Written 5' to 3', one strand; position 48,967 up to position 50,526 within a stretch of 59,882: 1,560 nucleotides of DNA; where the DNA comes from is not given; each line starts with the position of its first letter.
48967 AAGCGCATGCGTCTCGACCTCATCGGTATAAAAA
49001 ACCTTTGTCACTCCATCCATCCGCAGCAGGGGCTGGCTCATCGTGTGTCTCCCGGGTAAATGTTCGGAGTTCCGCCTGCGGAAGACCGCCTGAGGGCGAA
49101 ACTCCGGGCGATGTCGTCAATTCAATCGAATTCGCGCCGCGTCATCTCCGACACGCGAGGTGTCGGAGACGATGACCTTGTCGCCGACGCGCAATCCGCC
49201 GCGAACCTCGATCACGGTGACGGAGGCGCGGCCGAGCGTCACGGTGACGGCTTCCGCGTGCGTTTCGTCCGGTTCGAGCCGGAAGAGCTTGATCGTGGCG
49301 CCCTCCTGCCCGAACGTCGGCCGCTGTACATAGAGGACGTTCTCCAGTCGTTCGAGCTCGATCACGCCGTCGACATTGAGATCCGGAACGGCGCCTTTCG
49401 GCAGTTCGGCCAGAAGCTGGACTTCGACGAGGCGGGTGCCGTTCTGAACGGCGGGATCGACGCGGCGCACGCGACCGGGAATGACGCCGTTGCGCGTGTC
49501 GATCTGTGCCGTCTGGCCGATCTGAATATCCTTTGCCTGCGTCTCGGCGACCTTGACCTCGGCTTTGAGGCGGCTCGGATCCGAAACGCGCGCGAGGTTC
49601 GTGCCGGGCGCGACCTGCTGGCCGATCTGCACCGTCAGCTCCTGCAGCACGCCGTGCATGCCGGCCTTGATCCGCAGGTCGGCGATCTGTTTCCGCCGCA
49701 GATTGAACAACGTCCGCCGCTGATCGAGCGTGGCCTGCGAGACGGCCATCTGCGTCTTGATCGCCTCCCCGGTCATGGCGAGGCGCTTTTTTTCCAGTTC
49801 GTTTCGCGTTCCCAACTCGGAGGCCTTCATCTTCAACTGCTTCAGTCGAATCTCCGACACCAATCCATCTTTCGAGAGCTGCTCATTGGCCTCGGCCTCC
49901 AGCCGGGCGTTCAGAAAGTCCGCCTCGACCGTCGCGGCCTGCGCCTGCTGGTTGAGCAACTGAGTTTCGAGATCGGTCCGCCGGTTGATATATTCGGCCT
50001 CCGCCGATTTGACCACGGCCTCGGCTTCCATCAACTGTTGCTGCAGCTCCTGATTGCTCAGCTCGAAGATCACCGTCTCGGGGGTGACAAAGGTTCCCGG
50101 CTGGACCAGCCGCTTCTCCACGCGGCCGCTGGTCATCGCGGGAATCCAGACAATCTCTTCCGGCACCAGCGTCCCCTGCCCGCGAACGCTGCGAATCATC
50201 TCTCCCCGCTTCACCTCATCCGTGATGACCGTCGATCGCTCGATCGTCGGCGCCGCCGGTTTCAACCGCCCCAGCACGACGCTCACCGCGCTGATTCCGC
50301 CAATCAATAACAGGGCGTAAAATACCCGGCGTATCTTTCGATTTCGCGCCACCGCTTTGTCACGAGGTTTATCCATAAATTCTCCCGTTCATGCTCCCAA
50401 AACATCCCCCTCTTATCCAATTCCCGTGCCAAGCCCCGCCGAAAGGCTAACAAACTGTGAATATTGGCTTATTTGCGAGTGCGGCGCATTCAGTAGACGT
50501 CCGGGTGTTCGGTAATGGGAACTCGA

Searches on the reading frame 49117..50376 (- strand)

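Call 56: search_protein_families(library=pfam, proteins=[window:49117-50376:-], max_evalue=0.00001)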
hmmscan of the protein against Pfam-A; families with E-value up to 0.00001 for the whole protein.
window:49117-50376:- (419 aa): 2 families
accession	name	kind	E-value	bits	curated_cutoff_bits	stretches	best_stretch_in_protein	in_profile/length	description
PF13437.12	HlyD_3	-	6.8e-20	72.2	22.2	1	236-327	2-97/106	HlyD family secretion protein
PF16576.10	HlyD_D23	-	1.9e-15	57.2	30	1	202-321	78-199/214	Barrel-sandwich domain of CusB or HlyD membrane-fusion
